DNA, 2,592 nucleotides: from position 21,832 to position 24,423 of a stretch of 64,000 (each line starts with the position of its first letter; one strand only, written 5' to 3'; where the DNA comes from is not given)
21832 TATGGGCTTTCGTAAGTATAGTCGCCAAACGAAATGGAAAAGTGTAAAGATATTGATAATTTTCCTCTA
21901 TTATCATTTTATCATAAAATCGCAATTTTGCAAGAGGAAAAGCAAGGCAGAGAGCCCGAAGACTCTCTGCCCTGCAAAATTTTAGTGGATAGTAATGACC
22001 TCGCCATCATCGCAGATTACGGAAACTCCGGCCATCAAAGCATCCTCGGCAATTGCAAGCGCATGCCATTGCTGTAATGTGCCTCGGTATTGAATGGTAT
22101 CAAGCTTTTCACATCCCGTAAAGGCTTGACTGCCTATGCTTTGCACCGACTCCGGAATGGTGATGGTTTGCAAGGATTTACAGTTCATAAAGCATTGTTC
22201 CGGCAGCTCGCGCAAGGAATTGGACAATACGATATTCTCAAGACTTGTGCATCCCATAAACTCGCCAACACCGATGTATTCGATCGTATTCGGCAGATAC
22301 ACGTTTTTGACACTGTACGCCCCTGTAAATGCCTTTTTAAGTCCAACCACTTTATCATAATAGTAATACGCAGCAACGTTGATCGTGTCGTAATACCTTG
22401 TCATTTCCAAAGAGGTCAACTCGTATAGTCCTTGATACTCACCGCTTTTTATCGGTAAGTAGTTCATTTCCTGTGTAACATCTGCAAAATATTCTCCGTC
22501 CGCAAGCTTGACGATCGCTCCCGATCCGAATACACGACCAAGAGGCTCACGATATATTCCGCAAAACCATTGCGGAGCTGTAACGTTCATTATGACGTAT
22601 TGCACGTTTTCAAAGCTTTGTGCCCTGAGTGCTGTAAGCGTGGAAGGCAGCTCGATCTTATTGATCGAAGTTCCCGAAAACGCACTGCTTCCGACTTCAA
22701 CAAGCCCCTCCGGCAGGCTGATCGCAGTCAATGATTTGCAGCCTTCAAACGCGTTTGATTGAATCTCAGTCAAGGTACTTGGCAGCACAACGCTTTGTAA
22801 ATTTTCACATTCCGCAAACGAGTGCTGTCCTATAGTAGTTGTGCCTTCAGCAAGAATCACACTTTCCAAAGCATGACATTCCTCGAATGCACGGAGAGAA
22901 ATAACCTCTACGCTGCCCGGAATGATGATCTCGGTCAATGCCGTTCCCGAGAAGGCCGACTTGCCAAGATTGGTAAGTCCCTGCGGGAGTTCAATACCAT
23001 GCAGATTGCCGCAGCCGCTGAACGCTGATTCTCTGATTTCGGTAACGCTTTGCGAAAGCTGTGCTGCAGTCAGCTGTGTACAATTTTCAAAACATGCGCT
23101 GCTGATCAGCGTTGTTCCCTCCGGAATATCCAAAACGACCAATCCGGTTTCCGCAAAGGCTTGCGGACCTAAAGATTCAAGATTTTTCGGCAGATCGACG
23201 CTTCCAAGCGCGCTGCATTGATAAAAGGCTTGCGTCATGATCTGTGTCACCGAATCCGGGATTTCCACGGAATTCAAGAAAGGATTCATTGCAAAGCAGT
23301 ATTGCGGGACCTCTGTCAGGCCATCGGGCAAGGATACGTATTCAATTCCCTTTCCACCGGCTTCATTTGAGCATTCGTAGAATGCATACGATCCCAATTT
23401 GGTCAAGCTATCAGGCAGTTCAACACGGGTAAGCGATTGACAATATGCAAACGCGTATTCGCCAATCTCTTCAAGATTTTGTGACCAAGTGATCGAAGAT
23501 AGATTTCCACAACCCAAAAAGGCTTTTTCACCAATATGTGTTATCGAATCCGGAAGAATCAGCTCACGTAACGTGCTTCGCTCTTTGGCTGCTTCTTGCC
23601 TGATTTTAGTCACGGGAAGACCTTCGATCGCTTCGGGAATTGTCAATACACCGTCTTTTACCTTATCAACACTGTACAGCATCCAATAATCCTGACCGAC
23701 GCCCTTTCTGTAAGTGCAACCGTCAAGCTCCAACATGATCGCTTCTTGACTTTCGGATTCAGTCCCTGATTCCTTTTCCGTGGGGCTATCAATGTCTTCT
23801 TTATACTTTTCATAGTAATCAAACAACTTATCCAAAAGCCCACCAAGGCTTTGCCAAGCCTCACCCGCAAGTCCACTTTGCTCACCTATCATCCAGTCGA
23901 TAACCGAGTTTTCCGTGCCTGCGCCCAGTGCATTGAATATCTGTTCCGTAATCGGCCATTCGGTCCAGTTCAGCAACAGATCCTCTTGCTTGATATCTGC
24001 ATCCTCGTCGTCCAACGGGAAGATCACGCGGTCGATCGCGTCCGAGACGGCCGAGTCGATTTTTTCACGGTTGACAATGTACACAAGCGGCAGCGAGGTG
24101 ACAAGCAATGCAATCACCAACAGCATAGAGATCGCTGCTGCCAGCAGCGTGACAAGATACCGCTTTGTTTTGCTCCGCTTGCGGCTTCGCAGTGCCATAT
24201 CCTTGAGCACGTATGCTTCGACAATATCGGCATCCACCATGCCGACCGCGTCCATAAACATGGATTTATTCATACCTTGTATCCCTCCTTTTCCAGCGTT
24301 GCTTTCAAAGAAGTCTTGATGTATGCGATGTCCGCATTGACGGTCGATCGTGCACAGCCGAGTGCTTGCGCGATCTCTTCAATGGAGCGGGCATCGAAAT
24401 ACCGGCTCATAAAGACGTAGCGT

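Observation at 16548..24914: Three tandem sigma-factor / LRR-membrane-protein modules: candidate family of transmembrane signalling pairs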

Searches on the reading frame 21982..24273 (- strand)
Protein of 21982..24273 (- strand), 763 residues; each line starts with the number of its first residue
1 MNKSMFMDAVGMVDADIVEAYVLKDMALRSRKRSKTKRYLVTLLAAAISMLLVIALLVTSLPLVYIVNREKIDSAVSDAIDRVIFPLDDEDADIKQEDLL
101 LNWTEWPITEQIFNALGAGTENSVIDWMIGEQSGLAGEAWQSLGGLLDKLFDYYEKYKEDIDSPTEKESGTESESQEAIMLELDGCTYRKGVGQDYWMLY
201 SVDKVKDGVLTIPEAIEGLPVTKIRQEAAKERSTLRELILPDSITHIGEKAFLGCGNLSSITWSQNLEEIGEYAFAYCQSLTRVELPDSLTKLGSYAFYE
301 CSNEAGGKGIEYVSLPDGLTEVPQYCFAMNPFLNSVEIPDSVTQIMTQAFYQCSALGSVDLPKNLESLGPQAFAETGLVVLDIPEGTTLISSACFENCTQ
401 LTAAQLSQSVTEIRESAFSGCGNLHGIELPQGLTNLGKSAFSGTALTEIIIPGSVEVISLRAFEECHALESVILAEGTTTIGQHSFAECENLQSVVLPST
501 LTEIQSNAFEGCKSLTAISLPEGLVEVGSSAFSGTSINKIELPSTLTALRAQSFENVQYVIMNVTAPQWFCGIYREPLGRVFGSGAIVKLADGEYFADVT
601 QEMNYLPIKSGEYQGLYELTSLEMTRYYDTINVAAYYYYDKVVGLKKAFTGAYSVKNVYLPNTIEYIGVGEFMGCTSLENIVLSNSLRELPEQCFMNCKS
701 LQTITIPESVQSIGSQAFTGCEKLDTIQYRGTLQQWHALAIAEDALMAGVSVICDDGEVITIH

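Call 3: search_protein_families(library=pfam, proteins=[window:21982-24273:-], max_evalue=0.01)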
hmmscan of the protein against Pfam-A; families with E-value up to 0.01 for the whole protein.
window:21982-24273:- (763 aa): 2 families
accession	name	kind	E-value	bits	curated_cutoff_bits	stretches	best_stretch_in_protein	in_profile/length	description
PF13306.12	LRR_5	-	1.9e-111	367.6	27.7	4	434-558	1-124/127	BspA type Leucine rich repeat region (6 copies)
PF13855.12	LRR_8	-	6.1e-18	64.8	27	0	662-705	11-55/61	Leucine rich repeat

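Call 4: search_protein_families(library=ncbifam, proteins=[window:21982-24273:-], max_evalue=0.01)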
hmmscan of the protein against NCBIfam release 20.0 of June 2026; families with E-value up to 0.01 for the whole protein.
window:21982-24273:- (763 aa): 2 families
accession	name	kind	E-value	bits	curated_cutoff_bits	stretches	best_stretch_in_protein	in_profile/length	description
NF047961.1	adhesin_HupY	equivalog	2.4e-48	165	1250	5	234-300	187-252/978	leucine-rich repeat adhesin HupY/LrrG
NF045861.1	glide_Gli349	exception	5.5e-24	83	1750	4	444-510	2677-2742/3169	gliding machinery surface structure protein Gli349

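Call 83: search_protein_families(library=padloc, proteins=[window:21982-24273:-], max_evalue=0.001)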
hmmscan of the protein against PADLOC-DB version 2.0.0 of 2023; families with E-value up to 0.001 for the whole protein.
window:21982-24273:- (763 aa): 0 families

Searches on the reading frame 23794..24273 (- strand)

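Call 26: search_protein_families(library=pfam, proteins=[window:23794-24273:-], max_evalue=10)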
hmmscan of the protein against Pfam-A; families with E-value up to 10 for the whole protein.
window:23794-24273:- (160 aa): 2 families
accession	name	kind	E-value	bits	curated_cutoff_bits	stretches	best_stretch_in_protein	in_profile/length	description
PF12822.12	ECF_trnsprt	-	0.04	14.4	30.7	1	29-77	90-140/169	ECF transporter, substrate-specific component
PF02453.23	Reticulon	-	0.055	13.8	31.8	1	44-78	122-156/157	Reticulon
